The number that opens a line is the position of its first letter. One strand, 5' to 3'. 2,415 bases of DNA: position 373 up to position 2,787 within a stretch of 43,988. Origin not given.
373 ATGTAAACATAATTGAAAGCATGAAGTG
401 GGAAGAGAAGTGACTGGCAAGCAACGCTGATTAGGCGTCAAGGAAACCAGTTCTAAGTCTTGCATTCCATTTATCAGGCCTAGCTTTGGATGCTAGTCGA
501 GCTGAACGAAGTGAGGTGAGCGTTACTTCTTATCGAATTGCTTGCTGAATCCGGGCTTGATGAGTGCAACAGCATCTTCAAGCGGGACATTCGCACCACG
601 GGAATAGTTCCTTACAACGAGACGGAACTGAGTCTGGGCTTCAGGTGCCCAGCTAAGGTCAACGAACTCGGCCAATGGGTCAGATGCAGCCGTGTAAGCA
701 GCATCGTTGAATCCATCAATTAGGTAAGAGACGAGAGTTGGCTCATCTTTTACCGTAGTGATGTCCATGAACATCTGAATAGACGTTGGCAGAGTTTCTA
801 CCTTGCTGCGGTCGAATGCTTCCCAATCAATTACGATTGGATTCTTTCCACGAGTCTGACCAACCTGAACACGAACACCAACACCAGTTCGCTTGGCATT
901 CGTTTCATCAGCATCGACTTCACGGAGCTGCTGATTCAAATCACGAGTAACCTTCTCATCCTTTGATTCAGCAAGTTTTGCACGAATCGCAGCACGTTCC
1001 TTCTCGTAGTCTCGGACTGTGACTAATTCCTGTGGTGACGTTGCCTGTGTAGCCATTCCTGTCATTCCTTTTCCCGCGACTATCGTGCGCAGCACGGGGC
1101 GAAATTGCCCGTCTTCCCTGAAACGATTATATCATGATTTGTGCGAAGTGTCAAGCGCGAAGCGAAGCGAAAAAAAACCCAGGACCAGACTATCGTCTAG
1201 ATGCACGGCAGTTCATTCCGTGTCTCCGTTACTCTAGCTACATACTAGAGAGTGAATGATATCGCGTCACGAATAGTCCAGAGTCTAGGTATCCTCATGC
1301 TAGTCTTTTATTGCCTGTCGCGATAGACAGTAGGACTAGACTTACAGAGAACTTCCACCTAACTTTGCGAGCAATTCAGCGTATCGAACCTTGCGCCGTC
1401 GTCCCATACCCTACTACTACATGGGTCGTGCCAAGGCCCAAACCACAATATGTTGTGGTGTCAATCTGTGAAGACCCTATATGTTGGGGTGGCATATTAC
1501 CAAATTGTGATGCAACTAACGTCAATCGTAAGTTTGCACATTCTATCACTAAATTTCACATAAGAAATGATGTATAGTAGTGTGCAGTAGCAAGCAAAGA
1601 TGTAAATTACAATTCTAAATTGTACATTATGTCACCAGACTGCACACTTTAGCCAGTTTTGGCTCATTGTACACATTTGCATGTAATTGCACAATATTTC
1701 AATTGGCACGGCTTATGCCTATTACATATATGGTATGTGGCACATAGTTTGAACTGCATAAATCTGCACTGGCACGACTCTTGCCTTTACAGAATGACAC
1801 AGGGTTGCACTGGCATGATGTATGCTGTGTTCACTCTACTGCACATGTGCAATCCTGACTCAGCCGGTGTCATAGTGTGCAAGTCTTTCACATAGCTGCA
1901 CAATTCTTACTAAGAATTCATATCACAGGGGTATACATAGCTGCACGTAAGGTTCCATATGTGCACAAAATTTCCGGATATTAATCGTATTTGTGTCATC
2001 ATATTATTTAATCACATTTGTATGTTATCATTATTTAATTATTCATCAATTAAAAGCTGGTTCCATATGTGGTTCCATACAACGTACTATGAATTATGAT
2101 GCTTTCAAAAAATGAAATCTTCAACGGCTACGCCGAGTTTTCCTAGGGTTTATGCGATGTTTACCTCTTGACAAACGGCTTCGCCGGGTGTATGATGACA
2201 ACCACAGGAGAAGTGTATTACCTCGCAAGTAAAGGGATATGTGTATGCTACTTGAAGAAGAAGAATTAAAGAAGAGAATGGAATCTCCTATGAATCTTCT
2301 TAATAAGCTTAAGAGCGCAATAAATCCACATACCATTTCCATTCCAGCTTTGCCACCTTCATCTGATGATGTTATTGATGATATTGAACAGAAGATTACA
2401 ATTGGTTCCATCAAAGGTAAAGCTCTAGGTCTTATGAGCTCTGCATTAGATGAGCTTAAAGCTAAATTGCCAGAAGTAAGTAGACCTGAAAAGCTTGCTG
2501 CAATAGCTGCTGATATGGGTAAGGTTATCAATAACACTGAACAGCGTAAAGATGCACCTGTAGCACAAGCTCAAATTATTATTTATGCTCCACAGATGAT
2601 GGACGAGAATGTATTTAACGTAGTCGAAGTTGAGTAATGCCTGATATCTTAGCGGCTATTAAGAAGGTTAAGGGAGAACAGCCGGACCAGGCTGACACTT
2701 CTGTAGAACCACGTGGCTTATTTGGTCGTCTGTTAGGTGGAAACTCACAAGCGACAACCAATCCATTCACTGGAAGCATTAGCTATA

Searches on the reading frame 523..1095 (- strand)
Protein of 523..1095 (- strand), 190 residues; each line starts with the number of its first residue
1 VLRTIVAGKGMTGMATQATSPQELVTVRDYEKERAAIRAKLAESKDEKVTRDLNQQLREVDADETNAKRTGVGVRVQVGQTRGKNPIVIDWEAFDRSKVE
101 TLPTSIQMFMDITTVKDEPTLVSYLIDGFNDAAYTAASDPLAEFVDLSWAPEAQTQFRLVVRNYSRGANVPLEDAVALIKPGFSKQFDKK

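Call 9: search_protein_families(library=pfam, proteins=[window:523-1095:-], max_evalue=0.01)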
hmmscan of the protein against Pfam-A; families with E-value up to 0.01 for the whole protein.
window:523-1095:- (190 aa): 0 families

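Call 13: search_protein_families(library=phrogs, proteins=[window:523-1095:-], max_evalue=0.001)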
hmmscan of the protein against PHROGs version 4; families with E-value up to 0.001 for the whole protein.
window:523-1095:- (190 aa): 0 families

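Call 43: find_related_loci(query=window:523-1065:-, collection=viral_contigs, flank=4000)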
Query window:523-1065:- (180 aa) in viral_contigs; peptide patterns used: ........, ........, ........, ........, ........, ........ (x = any residue, [..] = any of these).
23 stretches matched a pattern, but none encodes a relative of the query by tblastn (E <= 1e-3).

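Call 45: find_related_loci(query=A3, collection=viral_contigs, flank=4000)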
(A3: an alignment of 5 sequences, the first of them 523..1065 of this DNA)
Query A3 (180 aa) in viral_contigs; peptide patterns used: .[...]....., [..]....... (x = any residue, [..] = any of these).
56 stretches matched a pattern; 19 encode a relative of the query (tblastn E <= 1e-3); 19 distinct loci.
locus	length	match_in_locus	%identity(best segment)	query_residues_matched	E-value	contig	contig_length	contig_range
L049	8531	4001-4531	77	1-177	6e-91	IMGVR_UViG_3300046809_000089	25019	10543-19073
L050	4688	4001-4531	77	1-177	6e-91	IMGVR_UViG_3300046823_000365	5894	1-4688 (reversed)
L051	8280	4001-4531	77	1-177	6e-91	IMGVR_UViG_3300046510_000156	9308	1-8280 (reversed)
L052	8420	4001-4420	76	41-180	3e-68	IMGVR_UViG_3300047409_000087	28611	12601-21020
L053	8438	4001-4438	67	34-179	4e-66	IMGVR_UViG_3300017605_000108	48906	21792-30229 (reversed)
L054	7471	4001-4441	69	34-180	6e-66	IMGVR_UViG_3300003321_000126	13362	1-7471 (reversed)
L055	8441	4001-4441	69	34-180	6e-66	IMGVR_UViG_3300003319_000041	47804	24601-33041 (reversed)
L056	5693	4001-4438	71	37-180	5e-65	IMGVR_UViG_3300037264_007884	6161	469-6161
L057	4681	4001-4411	74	41-177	8e-65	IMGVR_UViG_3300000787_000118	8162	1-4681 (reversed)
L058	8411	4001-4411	72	41-177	1e-65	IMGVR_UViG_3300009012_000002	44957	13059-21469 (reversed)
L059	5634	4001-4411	71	41-177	5e-63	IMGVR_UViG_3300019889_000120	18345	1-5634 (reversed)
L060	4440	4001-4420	64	41-180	2e-59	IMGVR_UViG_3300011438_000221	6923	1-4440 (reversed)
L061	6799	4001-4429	64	37-179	3e-59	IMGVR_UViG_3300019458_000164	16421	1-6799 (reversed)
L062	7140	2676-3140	56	1-177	2e-58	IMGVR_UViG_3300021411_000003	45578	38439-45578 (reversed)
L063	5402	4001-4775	67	50-173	5e-53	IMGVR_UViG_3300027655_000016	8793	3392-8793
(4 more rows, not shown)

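Call 48: find_homologous_proteins(query=window:523-1065:-)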
Query window:523-1065:- (180 aa): 718 proteins with E <= 0.001 among 769 candidates; the best 120 are listed.
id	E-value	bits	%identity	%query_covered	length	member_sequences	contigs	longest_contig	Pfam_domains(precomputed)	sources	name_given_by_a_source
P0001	5.6e-109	379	100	98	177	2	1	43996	-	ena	-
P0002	9.6e-90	316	84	97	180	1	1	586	-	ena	-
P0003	1.2e-82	293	78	97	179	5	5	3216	-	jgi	jgi:hypothetical protein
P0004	4.5e-82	291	77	98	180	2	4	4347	-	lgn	-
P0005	5.7e-75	268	72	96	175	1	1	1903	-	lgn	-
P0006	6.9e-73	262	69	98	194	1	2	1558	-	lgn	-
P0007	1.8e-70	254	66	98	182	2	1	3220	-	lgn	-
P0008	1.0e-68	248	68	98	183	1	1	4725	-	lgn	-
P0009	4.4e-68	246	66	98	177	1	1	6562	-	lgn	-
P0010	3.4e-65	237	76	80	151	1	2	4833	-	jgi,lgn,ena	-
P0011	6.5e-65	236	78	78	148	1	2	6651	-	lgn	-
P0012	1.3e-64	235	78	78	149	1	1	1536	-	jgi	jgi:hypothetical protein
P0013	1.4e-64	235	65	98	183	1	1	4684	-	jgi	jgi:hypothetical protein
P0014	5.1e-64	233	77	79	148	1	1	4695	-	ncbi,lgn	-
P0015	1.5e-63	231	74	80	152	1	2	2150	-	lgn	-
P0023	3.6e-62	227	72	80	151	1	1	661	-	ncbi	-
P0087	2.2e-58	214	72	76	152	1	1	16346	-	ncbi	-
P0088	2.7e-58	214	71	78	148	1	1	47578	-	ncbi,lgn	-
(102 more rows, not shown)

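Call 51: search_solved_structures(query=A4, max_evalue=1)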
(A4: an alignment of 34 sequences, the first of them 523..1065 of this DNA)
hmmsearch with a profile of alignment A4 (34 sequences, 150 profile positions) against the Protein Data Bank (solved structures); distinct sequences matched with E-value up to 1: 2.
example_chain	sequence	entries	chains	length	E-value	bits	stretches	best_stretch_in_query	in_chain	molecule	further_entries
7xvi_A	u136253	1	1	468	0.082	15.9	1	39-86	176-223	PITG_15142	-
9e78_1O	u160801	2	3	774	0.84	12.7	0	56-105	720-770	RIB72B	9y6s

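Call 52: list_cluster_members(proteins=[P0088, P0087, P0014, P0023, P0001])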
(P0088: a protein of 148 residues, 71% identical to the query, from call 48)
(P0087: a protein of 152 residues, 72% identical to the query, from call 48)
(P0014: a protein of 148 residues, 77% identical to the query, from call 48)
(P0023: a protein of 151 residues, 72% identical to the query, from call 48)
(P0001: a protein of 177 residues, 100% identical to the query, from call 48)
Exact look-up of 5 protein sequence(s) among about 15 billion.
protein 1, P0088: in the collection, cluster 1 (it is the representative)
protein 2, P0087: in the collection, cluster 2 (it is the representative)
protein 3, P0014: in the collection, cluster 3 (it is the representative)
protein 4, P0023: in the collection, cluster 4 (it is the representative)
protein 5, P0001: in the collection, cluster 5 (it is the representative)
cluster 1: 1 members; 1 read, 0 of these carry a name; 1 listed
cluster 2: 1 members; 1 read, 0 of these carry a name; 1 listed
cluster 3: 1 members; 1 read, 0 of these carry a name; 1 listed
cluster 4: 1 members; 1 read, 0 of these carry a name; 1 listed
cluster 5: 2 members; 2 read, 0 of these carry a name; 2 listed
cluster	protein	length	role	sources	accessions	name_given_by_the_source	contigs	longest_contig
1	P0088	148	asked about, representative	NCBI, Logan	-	-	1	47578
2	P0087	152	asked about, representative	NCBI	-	-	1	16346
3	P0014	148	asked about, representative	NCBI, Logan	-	-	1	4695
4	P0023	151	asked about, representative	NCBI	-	-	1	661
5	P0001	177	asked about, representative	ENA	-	-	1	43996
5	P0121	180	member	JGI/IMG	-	-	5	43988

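Call 54: find_encoding_contigs(protein=P0088, flank=5000, max_places=3)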
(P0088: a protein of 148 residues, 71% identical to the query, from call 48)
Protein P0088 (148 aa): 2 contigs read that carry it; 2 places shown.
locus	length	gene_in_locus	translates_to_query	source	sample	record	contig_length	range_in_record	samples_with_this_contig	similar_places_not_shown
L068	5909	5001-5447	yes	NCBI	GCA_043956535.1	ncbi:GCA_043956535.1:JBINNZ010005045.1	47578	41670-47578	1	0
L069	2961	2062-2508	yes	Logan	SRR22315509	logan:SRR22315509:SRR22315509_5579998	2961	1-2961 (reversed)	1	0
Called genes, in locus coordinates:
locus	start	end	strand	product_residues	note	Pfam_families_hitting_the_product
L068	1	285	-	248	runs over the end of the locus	PF13385:Laminin_G_3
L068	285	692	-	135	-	-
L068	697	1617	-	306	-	-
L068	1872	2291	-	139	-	-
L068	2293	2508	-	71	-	-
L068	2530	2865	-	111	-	-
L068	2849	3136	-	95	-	-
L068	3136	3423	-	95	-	-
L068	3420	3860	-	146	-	-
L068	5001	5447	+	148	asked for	-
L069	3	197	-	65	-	?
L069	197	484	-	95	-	-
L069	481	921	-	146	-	-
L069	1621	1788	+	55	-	-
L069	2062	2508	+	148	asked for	-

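Call 55: find_encoding_contigs(protein=P0087, flank=5000, max_places=3)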
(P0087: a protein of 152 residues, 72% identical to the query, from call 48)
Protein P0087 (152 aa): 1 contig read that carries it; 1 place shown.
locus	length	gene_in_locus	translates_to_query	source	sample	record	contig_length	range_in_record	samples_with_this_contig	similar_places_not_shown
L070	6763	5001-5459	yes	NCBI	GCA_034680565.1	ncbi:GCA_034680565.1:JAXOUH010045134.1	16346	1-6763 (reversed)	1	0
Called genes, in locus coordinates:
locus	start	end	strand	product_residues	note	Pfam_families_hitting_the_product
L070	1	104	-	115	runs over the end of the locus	-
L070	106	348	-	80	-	-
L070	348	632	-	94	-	-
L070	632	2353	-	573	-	PF03237:Terminase_6N (weak)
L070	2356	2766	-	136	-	-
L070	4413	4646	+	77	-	-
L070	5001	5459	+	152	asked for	-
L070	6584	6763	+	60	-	?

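Call 56: find_related_loci(query=A4, collection=genome_contigs, flank=4000)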
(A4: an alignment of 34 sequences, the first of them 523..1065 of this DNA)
Query A4 (180 aa) in genome_contigs; peptide patterns used: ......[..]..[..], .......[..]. (x = any residue, [..] = any of these).
20 stretches matched a pattern, but none encodes a relative of the query by tblastn (E <= 1e-3).

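Call 57: predict_structure(alignment_id=A4)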
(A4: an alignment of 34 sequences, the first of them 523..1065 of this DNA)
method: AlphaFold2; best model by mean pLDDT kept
length: 180 residues; sequences in the alignment: 34
mean_pLDDT: 87.5   pTM: 0.68
mean pLDDT of the five models: 87.5, 87.0, 86.2, 85.5, 84.8
residues with pLDDT >= 90: 125; 70-90: 38; 50-70: 3; < 50: 14
segments of 3 or more residues with pLDDT < 50: 1-14
pLDDT, mean of each block of 10 residues (from residue 1): 43 64 94 91 94 93 95 87 94 94 90 91 89 89 93 93 94 89
secondary structure, 60 per line:
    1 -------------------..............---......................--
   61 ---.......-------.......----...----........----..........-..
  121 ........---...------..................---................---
elements in order: H20-33 H37-58 E64-70 E78-84 H96-103 H108-117 H119-128 H141-158 H162-177

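Call 60: fold_search(model_id=the predicted structure, library=pdb)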
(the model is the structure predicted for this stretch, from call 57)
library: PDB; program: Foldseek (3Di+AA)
matches with E <= 10: 244; with E <= 0.001: 0
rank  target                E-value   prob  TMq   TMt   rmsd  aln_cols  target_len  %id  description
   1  9n6k_L                9.6e-01  0.04  0.13  0.05  18.1       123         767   10  2.88 A S.cerevisiae Chd1[L886G/L889G/L891G]-nucleosome 2:1 complex with DNA-binding domain (released 2025-06-11)
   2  9asp_B                1.4e+00  0.04  0.14  0.11  17.4       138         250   11  Human Drosha and DGCR8 in complex with Pri-let-7a1 (released 2024-09-04)
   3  2dax_MODEL_1_A        1.5e+00  0.11  0.24  0.28  15.8       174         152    9  Solution structure of the RWD domain of human protein C21orf6 (released 2006-06-14)
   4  5w1t_J                1.6e+00  0.13  0.22  0.04  17.3       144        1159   12  X-ray crystal structure of Escherichia coli RNA polymerase and DksA complex (released 2017-06-14)
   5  8guo_A                1.6e+00  0.03  0.14  0.15  16.8       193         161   12  Crystal structure of the nuclease domain of EsaD in complex with EsaG from Staphylococcus aureus (released 2022-11-09)
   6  9evs_D                2.5e+00  0.20  0.19  0.09  14.5        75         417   16  Structure of the flowering plant mitoribosome with P-site tRNA (released 2025-09-03)
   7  6r0z_G                2.7e+00  0.02  0.14  0.13  20.6       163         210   12  Thermus thermophilus V/A-type ATPase/synthase, rotational state 1L (released 2019-08-28)
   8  8ph9_J                2.8e+00  0.08  0.21  0.04  16.8       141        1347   13  E. coli RNA polymerase paused at ops site (non-complementary scaffold) (released 2024-04-24)
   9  3v5m                  2.8e+00  0.03  0.12  0.09  13.5       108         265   12  Crystal structure of M69V mutant of SHV beta-lactamase (released 2012-08-08)
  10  6f5d_H                3.0e+00  0.69  0.21  0.26   1.7        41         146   29  Trypanosoma brucei F1-ATPase (released 2018-02-21)
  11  8kgy_A                3.0e+00  0.03  0.12  0.06  18.5        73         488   12  Human glutamate dehydrogenase I (released 2023-10-25)
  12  7zx8_c                3.2e+00  0.07  0.20  0.12  16.8       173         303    9  Structure of SNAPc containing Pol II pre-initiation complex bound to U1 snRNA promoter (OC) (released 2022-12-07)
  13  9n6i_L                3.2e+00  0.05  0.20  0.07  15.8       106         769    8  2.61 A S.cerevisiae Chd1[L886G/L889G/L891G]-nucleosome 2:1 complex (released 2025-06-11)
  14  1tvz                  3.2e+00  0.04  0.16  0.09  16.0       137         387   10  Crystal structure of 3-hydroxy-3-methylglutaryl-coenzyme A synthase from Staphylococcus aureus (released 2004-08-31)
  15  8u3b_D                3.4e+00  0.09  0.22  0.04  18.4       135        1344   12  Cryo-EM structure of E. coli NarL-transcription activation complex at 3.2A (released 2024-01-17)
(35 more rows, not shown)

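Call 61: fold_search(model_id=the predicted structure, library=viral)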
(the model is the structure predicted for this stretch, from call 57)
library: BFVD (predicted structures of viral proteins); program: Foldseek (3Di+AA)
matches with E <= 10: 340; with E <= 0.001: 0
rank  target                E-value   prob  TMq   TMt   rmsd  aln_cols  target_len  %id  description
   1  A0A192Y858            2.0e-01  0.08  0.14  0.13  17.4       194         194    9  (no name in the UniProt tables at hand)
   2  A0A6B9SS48            4.4e-01  0.41  0.20  0.33  13.8        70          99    7  (no name in the UniProt tables at hand)
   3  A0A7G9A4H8            4.9e-01  0.63  0.19  0.23  20.0        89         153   15  Uncharacterized protein [Bacteriophage sp.]
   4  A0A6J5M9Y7            4.9e-01  0.14  0.25  0.24  23.2       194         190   16  Uncharacterized protein [uncultured Caudovirales phage]
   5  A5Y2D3                4.9e-01  0.07  0.14  0.10  14.5       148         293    5  (no name in the UniProt tables at hand)
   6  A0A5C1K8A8            5.2e-01  0.15  0.21  0.16  14.5       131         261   18  Uncharacterized protein [Pseudomonas phage vB_PaeM_PS119XW]
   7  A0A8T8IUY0            5.5e-01  0.23  0.22  0.24  13.6       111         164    8  (no name in the UniProt tables at hand)
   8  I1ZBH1                5.9e-01  0.44  0.20  0.15  15.1        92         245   14  (no name in the UniProt tables at hand)
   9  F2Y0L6                5.9e-01  0.06  0.17  0.14  23.4       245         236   11  (no name in the UniProt tables at hand)
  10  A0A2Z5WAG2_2          6.2e-01  0.13  0.24  0.06  13.9       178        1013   11  Polyprotein (Fragment) [Rosellinia necatrix hypovirus 2]
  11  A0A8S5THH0            6.2e-01  0.08  0.17  0.07  19.1       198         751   12  Uncharacterized protein [Myoviridae sp. ctIty1]
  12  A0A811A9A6            6.6e-01  0.05  0.15  0.13  18.6       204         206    6  (no name in the UniProt tables at hand)
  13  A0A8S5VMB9            7.0e-01  0.25  0.20  0.29  12.8        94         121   10  Uncharacterized protein [Ackermannviridae sp.]
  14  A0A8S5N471            7.0e-01  0.06  0.15  0.14  26.9       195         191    9  Uncharacterized protein [Myoviridae sp. ctTOm1]
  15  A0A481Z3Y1            7.5e-01  0.57  0.20  0.10   7.8        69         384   12  MORN repeat protein [Mimivirus LCMiAC02]
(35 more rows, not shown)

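Call 81: find_related_loci(query=A4, collection=metagenome_contigs, flank=3500)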
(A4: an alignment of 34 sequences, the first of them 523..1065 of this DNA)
Query A4 (180 aa) in metagenome_contigs; peptide patterns used: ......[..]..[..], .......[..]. (x = any residue, [..] = any of these).
138 stretches matched a pattern; 104 encode a relative of the query (tblastn E <= 1e-3); the best 80 are kept; 80 distinct loci.
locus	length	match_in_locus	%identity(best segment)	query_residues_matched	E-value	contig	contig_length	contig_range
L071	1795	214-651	75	32-177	2e-75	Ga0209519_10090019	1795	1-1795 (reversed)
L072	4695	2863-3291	77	38-180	7e-71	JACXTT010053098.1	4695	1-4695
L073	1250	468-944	69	22-177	1e-74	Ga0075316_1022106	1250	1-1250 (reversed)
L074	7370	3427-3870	64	4-180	1e-68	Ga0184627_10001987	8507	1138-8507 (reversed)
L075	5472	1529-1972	64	4-180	1e-68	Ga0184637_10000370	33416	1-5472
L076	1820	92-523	72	34-177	6e-70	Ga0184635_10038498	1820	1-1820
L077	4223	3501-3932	71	34-177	3e-67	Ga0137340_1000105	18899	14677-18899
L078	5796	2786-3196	75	41-177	3e-67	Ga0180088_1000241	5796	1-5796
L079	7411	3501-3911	75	41-177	2e-67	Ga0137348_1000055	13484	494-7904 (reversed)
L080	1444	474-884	75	41-177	1e-70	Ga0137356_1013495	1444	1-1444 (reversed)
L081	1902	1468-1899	72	34-177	1e-69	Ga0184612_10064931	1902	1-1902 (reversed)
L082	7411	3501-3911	75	41-177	6e-67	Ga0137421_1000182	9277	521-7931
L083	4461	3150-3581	71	34-177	6e-67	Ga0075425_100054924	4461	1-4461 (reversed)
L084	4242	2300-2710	75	41-177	2e-66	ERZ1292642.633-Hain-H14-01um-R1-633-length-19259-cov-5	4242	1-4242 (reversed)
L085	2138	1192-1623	69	34-177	1e-67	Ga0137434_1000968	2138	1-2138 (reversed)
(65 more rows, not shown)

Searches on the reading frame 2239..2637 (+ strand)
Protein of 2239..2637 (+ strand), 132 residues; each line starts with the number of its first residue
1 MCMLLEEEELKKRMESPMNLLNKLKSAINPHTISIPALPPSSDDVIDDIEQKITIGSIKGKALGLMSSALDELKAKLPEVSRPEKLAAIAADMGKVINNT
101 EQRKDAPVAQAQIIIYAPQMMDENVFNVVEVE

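Call 13: search_protein_families(library=phrogs, proteins=[window:2239-2637:+], max_evalue=0.001)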
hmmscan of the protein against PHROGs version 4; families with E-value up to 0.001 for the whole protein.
window:2239-2637:+ (132 aa): 0 families

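Call 32: search_protein_families(library=pfam, proteins=[window:2239-2637:+], max_evalue=0.05)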
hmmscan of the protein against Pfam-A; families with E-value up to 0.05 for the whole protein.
window:2239-2637:+ (132 aa): 0 families

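Call 101: find_homologous_proteins(query=window:2245-2637:+)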
Query window:2245-2637:+ (130 aa): 45 proteins with E <= 0.001 among 89 candidates.
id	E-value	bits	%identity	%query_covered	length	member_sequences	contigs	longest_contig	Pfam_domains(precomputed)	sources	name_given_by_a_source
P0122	2.1e-73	262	100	100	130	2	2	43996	-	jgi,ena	-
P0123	2.8e-62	226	85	99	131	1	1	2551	-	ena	-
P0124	4.5e-53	196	73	99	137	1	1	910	-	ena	-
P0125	9.5e-47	176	70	99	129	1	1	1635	-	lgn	-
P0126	3.4e-46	174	68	99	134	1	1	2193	-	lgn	-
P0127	6.3e-44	167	65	99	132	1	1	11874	-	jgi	jgi:hypothetical protein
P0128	1.5e-43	166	66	99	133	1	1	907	-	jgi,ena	-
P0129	1.5e-43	166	66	99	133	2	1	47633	-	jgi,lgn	jgi:hypothetical protein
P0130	2.1e-43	165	64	99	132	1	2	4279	-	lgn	-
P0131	5.3e-43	164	64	99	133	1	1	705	-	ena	-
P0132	1.0e-41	160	60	99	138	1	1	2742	-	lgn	-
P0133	1.1e-41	160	61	99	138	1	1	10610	-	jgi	jgi:hypothetical protein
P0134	1.2e-41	159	63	99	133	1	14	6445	-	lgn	-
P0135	1.5e-41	159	61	99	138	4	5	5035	-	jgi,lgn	jgi:hypothetical protein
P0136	3.1e-41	158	61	99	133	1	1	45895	-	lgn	-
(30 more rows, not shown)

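Call 104: search_solved_structures(query=A8, max_evalue=5)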
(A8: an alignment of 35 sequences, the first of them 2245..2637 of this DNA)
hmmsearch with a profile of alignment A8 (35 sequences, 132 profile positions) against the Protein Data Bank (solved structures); distinct sequences matched with E-value up to 5: 6.
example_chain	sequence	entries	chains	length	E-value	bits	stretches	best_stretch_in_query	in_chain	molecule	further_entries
9zdx_C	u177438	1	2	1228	0.058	16.7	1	11-69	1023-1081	BREX system P-loop protein BrxC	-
8bnv_A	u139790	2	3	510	0.11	15.8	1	17-79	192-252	AAA family ATPase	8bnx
7z4b_EA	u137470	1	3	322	0.14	15.5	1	33-95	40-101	Putative tail tip fiber protein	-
8grq_D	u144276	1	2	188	0.18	15.1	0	55-77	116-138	H2B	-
6r17_A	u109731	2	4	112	0.21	15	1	8-95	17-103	Synaptonemal complex central element protein 2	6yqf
1hus_A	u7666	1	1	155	0.56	13.5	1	38-75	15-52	RIBOSOMAL PROTEIN S7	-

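Call 105: search_protein_families(library=phrogs, alignment_id=A8, max_evalue=0.1)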
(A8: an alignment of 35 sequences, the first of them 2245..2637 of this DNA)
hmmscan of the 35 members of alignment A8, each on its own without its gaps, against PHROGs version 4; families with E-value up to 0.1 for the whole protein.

A. member 1, window:2245-2637:+ (130 aa): 0 families

B. families by the number of members that match (of 35 scanned): 19 families
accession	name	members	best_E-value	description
phrog_19393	-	3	0.015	-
phrog_21807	-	2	0.0079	-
phrog_10040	-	2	0.012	-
phrog_5220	-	2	0.013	-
phrog_19579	-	2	0.015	transcriptional regulator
phrog_31404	-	1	0.0021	-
phrog_37336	-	1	0.014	-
phrog_11638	-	1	0.019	-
phrog_16084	-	1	0.025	transcriptional regulator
phrog_30120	-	1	0.032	-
phrog_7361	-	1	0.034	baseplate hub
phrog_15506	-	1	0.057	-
phrog_1929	-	1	0.06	head-tail connector protein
phrog_16534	-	1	0.072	tail fiber protein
phrog_18915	-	1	0.075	-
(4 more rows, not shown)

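Call 106: predict_structure(alignment_id=A8)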
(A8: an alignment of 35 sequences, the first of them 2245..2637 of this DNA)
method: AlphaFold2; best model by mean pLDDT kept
length: 130 residues; sequences in the alignment: 35
mean_pLDDT: 67.6   pTM: 0.23
mean pLDDT of the five models: 67.6, 66.2, 65.7, 61.5, 57.0
residues with pLDDT >= 90: 0; 70-90: 47; 50-70: 82; < 50: 1
segments of 3 or more residues with pLDDT < 50: none
pLDDT, mean of each block of 10 residues (from residue 1): 73 66 60 59 66 67 80 69 69 64 61 76 68
secondary structure, 60 per line:
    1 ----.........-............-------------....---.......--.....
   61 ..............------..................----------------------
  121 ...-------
elements in order: H5-13 H15-26 H40-43 H47-53 H56-74 H81-98

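Call 109: fold_search(model_id=the predicted structure, library=pdb)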
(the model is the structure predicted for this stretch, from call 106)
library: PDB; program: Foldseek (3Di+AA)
matches with E <= 10: 3; with E <= 0.001: 0
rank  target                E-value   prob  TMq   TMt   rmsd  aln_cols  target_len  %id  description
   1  7tgh_6                3.6e+00  0.04  0.22  0.13  31.1       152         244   14  Cryo-EM structure of respiratory super-complex CI+III2 from Tetrahymena thermophila (released 2022-04-06)
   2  6g90_C                5.5e+00  0.03  0.20  0.16  27.7       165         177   12  Prespliceosome structure provides insight into spliceosome assembly and regulation (map A2) (released 2018-08-22)
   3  7ktr_E                7.3e+00  0.01  0.11  0.11  16.9       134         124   13  Cryo-EM structure of the human SAGA coactivator complex (TRRAP, core) (released 2021-11-10)
